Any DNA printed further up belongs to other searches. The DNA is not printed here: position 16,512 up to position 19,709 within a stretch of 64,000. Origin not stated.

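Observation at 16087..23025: A T9SS type-A cargo gene is translationally coupled inside a Wbp-type UDP-sugar operon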

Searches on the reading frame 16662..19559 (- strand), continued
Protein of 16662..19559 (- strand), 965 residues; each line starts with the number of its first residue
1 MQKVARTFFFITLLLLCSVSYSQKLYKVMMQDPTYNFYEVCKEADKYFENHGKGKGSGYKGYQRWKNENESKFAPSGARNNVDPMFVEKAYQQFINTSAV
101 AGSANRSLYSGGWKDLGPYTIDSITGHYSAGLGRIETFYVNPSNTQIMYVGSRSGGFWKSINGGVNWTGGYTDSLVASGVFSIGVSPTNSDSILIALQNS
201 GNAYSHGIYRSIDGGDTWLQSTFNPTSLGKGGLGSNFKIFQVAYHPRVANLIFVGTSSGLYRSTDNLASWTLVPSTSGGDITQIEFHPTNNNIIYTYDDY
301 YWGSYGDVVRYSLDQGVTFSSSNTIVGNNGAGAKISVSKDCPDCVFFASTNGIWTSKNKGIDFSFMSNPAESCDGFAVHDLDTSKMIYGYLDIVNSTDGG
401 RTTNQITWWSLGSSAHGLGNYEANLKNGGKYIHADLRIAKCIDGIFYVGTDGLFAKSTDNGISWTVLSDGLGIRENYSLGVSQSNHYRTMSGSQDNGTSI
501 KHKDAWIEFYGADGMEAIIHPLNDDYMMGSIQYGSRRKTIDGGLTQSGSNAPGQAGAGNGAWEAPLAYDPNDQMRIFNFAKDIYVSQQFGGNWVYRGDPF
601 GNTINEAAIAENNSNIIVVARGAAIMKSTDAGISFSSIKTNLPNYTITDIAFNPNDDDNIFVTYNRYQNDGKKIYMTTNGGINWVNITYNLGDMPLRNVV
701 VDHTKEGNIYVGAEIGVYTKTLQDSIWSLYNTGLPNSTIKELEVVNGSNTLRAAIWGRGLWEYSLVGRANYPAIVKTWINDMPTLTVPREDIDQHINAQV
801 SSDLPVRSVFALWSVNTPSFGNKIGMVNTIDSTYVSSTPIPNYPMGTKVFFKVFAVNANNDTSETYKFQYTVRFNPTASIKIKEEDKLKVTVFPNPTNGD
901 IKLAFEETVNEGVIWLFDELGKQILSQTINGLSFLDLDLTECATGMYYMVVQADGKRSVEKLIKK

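Call 29: predict_structure(alignment_id=A1)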
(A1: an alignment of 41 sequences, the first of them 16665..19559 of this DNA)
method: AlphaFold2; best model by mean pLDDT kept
length: 965 residues; sequences in the alignment: 41
mean_pLDDT: 83.7   pTM: 0.79
mean pLDDT of the five models: 83.7, 81.8, 81.8, 76.1, 74.5
residues with pLDDT >= 90: 361; 70-90: 475; 50-70: 117; < 50: 12
segments of 3 or more residues with pLDDT < 50: 19-22, 103-106, 232-234
pLDDT, mean of each block of 10 residues (from residue 1): 74 64 70 81 86 67 75 75 70 75 53 70 56 80 92 83 83 79 92 88 81 91 78 66 92 92 88 86 94 92 77 93 88 92 94 94 93 91 93 90 85 71 75 82 92 85 78 58 69 65 66 71 84 78 80 66 75 90 90 90 87 93 93 94 90 94 88 93 94 90 91 90 89 82 88 79 86 91 91 93 90 92 93 93 91 93 92 86 83 79 87 87 84 85 87 86 86
secondary structure, 60 per line:
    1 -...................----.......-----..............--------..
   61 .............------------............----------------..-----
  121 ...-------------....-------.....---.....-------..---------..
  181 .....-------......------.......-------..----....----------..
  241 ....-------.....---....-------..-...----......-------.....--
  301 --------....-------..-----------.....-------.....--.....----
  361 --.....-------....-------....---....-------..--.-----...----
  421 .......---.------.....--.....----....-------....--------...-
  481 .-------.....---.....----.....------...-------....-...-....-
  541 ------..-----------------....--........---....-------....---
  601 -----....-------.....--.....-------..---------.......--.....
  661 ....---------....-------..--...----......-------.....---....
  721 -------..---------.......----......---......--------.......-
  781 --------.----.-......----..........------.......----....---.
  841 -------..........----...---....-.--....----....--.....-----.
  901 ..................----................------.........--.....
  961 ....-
elements in order (helices of 4 or more, strands of 3 or more residues): H2-20 H25-31 H37-50 H59-73 H86-97 E121-123 E137-140 E148-152 E156-160 E179-185 E193-198 E205-211 H225-228 E239-244 E252-256 E260-263 E281-286 E294-298 E309-312 E333-337 E345-349 E352-356 E363-367 E375-378 E386-389 E393-396 H421-427 E438-442 E445-449 E454-457 E465-468 E477-479 E489-493 E497-501 E506-510 E517-519 E527-530 E536-539 E566-569 E572-579 E583-586 E594-597 E606-609 E617-621 E624-628 E647-653 E656-664 E674-677 E696-701 E709-713 E717-720 E739-745 E750-755 E759-764 E773-779 E796-801 E806-815 E822-828 E833-836 E848-857 E862-864 E868-871 H876-879 E890-894 E900-918 E923-938 E945-953 E956-964

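Call 32: fold_search(model_id=the predicted structure, library=pdb)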
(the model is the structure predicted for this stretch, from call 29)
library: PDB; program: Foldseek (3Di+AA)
matches with E <= 10: 1936; with E <= 0.001: 990
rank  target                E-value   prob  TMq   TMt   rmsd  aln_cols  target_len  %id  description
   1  1sqj_B                6.5e-29  1.00  0.50  0.61   6.6       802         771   17  Crystal Structure Analysis of Oligoxyloglucan reducing-end-specific cellobiohydrolase (OXG-RCBH) (released 2004-07-20)
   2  1sqj_A                1.0e-28  1.00  0.50  0.61   6.6       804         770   16  Crystal Structure Analysis of Oligoxyloglucan reducing-end-specific cellobiohydrolase (OXG-RCBH) (released 2004-07-20)
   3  2ebs_B                2.0e-28  1.00  0.50  0.60   6.6       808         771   16  Crystal Structure Anaalysis of Oligoxyloglucan reducing-end-specific cellobiohydrolase (OXG-RCBH) D465N Mutant Complex (released 2007-06-26)
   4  2ebs_A                3.8e-28  1.00  0.49  0.60   6.9       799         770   16  Crystal Structure Anaalysis of Oligoxyloglucan reducing-end-specific cellobiohydrolase (OXG-RCBH) D465N Mutant Complex (released 2007-06-26)
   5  5fkq_A                8.2e-28  1.00  0.52  0.66   5.6       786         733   15  Unraveling the first step of xyloglucan degradation by the soil saprophyte Cellvibrio japonicus through the functional (released 2015-11-04)
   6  5fkt_B                2.2e-27  1.00  0.51  0.66   5.6       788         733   15  Unraveling the first step of xyloglucan degradation by the soil saprophyte Cellvibrio japonicus through the functional (released 2015-11-04)
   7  2cn3_A                2.8e-27  1.00  0.50  0.64   6.8       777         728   16  Crystal Structures of Clostridium thermocellum Xyloglucanase (released 2006-05-22)
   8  6p2n                  3.7e-27  1.00  0.49  0.61   6.9       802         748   16  Crystal structure of Paenibacillus graminis GH74 (PgGH74) (released 2019-07-31)
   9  2cn2_A                4.3e-27  1.00  0.49  0.65   6.8       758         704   16  Crystal Structures of Clostridium thermocellum Xyloglucanase (released 2006-05-22)
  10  5fkt_A                4.7e-27  1.00  0.52  0.67   5.6       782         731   15  Unraveling the first step of xyloglucan degradation by the soil saprophyte Cellvibrio japonicus through the functional (released 2015-11-04)
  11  5fkq_B                5.8e-27  1.00  0.52  0.67   5.6       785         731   16  Unraveling the first step of xyloglucan degradation by the soil saprophyte Cellvibrio japonicus through the functional (released 2015-11-04)
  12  3a0f                  1.1e-26  1.00  0.50  0.62   6.4       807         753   16  The crystal structure of Geotrichum sp. M128 xyloglucanase (released 2009-09-08)
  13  6mgl_A                1.1e-26  1.00  0.51  0.64   6.1       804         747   15  Crystal structure of the catalytic domain from GH74 enzyme PoGH74 from Paenibacillus odorifer, D60A mutant in complex  (released 2019-01-23)
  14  5fkr                  1.4e-26  1.00  0.51  0.66   6.0       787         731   15  Unraveling the first step of xyloglucan degradation by the soil saprophyte Cellvibrio japonicus through the functional a (released 2015-11-25)
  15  6p2l_A                4.6e-26  1.00  0.49  0.66   6.5       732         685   15  Crystal structure of Niastella koreensis GH74 (NkGH74) enzyme (released 2019-07-31)
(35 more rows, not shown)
